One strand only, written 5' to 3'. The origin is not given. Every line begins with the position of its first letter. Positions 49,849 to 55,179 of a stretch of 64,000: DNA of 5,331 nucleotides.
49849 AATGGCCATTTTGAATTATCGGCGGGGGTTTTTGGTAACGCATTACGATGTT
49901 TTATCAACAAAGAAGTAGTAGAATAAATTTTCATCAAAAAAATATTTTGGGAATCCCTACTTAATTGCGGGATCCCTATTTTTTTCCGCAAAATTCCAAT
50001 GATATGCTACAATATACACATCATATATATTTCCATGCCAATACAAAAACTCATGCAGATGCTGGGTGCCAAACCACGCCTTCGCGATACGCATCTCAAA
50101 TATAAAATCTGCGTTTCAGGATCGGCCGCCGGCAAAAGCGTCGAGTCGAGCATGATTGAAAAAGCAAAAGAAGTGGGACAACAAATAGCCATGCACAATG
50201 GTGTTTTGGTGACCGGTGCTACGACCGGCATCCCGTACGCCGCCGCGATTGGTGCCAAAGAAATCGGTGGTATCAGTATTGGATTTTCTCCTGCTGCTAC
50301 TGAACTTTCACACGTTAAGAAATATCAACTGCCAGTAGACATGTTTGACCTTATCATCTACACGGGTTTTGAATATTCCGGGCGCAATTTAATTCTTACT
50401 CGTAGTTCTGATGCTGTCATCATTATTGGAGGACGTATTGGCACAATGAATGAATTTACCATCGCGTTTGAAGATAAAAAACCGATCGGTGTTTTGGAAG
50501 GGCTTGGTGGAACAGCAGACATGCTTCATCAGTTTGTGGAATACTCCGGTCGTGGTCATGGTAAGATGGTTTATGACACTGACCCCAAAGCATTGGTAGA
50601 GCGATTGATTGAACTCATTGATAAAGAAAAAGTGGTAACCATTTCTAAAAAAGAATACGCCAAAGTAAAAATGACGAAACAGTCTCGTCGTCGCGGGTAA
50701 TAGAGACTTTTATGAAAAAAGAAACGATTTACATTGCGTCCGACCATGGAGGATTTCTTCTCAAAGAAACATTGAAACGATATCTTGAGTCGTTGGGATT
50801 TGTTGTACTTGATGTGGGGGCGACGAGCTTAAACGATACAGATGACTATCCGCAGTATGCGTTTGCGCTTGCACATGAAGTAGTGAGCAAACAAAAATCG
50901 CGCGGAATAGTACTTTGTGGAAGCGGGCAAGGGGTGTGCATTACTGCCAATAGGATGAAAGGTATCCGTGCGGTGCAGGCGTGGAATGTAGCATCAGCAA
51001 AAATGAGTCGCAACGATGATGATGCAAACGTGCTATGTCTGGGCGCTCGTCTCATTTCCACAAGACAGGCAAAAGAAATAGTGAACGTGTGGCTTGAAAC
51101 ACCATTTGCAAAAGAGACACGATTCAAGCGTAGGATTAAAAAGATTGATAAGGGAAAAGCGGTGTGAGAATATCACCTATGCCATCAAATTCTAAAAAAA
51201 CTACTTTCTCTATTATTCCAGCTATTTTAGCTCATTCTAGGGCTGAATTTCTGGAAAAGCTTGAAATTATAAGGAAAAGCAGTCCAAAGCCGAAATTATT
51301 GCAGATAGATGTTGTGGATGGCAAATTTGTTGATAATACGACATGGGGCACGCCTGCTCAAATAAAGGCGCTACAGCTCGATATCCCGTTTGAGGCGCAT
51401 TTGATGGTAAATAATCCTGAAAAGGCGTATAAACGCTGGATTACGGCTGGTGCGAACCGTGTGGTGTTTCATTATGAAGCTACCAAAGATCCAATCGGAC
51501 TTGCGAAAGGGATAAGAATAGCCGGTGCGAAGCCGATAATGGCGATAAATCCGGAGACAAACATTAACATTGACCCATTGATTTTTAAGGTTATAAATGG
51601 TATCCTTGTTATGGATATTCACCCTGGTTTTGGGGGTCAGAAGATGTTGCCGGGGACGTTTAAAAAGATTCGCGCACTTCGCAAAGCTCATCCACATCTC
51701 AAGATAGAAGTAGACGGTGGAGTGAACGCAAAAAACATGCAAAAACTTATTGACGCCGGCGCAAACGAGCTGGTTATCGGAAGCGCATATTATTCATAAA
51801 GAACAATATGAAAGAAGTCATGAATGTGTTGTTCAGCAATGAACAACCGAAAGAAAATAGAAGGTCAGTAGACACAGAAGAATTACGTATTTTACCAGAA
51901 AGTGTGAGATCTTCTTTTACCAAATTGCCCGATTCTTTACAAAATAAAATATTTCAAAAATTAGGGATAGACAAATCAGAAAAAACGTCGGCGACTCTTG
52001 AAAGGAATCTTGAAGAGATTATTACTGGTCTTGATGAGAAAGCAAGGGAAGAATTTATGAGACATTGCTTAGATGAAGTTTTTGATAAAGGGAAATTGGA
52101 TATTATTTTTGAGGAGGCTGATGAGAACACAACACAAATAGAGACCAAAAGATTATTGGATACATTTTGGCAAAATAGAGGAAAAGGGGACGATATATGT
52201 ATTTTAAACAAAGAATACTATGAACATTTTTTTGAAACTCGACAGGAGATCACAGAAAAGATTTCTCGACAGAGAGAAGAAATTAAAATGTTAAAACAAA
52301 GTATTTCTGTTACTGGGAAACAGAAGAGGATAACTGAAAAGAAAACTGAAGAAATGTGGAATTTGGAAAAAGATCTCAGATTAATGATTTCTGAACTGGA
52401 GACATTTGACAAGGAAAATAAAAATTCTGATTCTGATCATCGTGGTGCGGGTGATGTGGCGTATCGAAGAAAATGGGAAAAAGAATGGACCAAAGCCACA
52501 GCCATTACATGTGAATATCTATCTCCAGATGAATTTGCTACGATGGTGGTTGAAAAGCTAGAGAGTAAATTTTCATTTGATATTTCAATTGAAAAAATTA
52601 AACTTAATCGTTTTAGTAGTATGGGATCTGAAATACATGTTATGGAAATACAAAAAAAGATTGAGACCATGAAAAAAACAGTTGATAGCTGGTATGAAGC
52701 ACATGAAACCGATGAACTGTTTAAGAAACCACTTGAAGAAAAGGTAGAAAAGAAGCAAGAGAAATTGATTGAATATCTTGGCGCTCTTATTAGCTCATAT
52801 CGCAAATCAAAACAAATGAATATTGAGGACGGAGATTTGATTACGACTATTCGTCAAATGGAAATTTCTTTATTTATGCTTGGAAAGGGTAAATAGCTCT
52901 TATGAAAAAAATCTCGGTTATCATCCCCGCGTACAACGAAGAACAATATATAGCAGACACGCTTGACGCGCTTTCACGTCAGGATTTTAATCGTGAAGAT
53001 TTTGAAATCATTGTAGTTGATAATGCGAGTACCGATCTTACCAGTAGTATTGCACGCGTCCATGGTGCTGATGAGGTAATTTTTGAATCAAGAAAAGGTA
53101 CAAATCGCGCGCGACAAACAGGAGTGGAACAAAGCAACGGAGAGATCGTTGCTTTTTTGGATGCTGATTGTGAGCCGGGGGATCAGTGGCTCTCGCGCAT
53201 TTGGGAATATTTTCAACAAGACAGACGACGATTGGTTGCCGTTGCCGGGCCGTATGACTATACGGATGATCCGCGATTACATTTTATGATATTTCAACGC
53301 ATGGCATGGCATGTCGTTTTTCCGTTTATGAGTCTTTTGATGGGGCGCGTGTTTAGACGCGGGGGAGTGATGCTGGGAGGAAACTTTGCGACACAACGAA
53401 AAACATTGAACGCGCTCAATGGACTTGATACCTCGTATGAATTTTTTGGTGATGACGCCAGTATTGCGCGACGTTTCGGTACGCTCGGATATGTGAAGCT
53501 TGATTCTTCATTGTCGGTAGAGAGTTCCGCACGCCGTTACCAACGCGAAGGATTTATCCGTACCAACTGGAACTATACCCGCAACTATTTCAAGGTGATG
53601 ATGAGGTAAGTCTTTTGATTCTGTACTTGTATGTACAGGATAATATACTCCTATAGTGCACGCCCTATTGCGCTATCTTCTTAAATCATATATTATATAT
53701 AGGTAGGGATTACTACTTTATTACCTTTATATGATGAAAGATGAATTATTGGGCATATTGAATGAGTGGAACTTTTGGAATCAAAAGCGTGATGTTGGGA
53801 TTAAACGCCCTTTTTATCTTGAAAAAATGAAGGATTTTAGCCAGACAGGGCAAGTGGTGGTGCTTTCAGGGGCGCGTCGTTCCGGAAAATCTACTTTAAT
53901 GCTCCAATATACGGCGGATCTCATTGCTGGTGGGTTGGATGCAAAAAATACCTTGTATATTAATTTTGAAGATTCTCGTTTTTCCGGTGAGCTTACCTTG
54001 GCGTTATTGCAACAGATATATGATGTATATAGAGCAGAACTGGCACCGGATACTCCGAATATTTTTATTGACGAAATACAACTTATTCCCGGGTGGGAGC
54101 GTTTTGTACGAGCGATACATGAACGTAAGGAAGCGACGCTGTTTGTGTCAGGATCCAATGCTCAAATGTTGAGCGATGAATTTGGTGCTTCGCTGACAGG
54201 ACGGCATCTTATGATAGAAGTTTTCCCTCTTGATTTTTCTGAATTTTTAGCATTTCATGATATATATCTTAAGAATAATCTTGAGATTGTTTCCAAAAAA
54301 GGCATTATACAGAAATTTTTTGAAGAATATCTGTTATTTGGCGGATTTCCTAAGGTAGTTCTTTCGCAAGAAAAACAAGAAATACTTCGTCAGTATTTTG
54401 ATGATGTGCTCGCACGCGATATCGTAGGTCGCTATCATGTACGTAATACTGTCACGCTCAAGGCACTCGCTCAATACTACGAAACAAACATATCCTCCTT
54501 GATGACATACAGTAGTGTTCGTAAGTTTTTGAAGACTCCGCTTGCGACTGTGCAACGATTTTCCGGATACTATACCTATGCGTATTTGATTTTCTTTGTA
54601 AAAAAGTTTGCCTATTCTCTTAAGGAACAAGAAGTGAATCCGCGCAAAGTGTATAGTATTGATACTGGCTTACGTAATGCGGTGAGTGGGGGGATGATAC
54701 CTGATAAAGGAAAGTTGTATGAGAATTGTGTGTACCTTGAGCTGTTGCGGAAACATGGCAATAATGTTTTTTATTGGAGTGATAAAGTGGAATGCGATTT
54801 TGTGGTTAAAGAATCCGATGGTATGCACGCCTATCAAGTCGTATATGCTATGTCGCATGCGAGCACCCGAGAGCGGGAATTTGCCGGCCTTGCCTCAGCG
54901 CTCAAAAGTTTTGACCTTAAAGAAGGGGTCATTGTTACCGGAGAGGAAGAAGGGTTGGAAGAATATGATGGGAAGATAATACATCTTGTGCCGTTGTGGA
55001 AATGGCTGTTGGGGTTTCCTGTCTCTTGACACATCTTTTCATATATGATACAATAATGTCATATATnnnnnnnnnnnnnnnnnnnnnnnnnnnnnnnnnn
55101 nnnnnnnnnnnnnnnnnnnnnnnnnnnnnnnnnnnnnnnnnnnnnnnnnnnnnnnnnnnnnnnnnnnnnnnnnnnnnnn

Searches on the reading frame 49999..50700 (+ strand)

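Call 43: search_protein_families(library=pfam, proteins=[window:49999-50700:+], max_evalue=0.001)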
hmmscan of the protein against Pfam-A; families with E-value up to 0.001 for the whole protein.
window:49999-50700:+ (233 aa): 2 families
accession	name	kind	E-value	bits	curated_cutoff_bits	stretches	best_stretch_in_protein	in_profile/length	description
PF18306.6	LDcluster4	-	1.4e-37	129.1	26.3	1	34-199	1-150/151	SLOG cluster4 family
PF18163.6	LD_cluster2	-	0.00023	21.3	25.3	1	133-207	146-228/264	SLOG cluster2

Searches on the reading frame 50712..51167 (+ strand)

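Call 43: search_protein_families(library=pfam, proteins=[window:50712-51167:+], max_evalue=0.001)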
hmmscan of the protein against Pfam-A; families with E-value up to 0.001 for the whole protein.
window:50712-51167:+ (151 aa): 1 family
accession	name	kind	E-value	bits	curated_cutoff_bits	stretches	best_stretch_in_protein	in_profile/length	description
PF02502.23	LacAB_rpiB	-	5.7e-50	169.3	24.7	1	6-145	1-138/138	Ribose/Galactose Isomerase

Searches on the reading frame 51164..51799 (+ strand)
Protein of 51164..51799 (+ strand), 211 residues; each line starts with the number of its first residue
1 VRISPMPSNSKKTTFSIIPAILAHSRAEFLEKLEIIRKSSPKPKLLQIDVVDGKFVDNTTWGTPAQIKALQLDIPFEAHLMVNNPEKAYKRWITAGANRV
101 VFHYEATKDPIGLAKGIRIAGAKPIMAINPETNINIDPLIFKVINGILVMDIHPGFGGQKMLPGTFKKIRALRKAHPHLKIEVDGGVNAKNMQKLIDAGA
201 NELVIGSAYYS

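Call 43: search_protein_families(library=pfam, proteins=[window:51164-51799:+], max_evalue=0.001)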
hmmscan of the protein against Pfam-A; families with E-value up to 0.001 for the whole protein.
window:51164-51799:+ (211 aa): 2 families
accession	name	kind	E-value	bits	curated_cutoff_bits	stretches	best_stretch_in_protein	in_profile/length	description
PF00834.25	Ribul_P_3_epim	-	3.8e-46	157.4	21.1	1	17-210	2-198/198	Ribulose-phosphate 3 epimerase family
PF00977.27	His_biosynth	-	1.6e-05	24.9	23.6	0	169-209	65-105/228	Histidine biosynthesis protein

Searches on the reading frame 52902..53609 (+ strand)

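Call 43: search_protein_families(library=pfam, proteins=[window:52902-53609:+], max_evalue=0.001)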
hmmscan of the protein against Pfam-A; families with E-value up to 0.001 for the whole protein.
window:52902-53609:+ (235 aa): 3 families
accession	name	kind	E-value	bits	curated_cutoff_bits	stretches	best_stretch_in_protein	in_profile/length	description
PF00535.33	Glycos_transf_2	-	4.8e-31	108.4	23.3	1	5-166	1-161/168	Glycosyl transferase family 2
PF13641.12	Glyco_tranf_2_3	-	2e-13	51.3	27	1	4-192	3-194/230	Glycosyltransferase like family 2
PF10111.15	Glyco_tranf_2_2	-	6.6e-10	39.4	27.3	1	5-90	1-92/276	Glycosyltransferase like family 2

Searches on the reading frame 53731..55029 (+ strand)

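Call 81: search_protein_families(library=pfam, proteins=[window:53731-55029:+], max_evalue=0.001)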
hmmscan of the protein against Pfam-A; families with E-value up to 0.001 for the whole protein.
window:53731-55029:+ (432 aa): 5 families
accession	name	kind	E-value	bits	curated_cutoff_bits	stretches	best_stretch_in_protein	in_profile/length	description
PF13173.12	AAA_14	-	6.9e-34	117.1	27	1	41-173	3-129/129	AAA domain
PF13635.12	DUF4143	-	9.2e-20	71.4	28.1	1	229-370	2-157/160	Domain of unknown function (DUF4143)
PF13481.12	AAA_25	-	0.00011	22.3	27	1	34-91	27-92/195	AAA domain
PF25199.1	nSTAND_NTPase5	-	0.00024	21.4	34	1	37-141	38-131/145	Novel STAND NTPase 5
PF01637.24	ATPase_2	-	0.00044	20.6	33.2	0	37-64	17-44/225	ATPase domain predominantly from Archaea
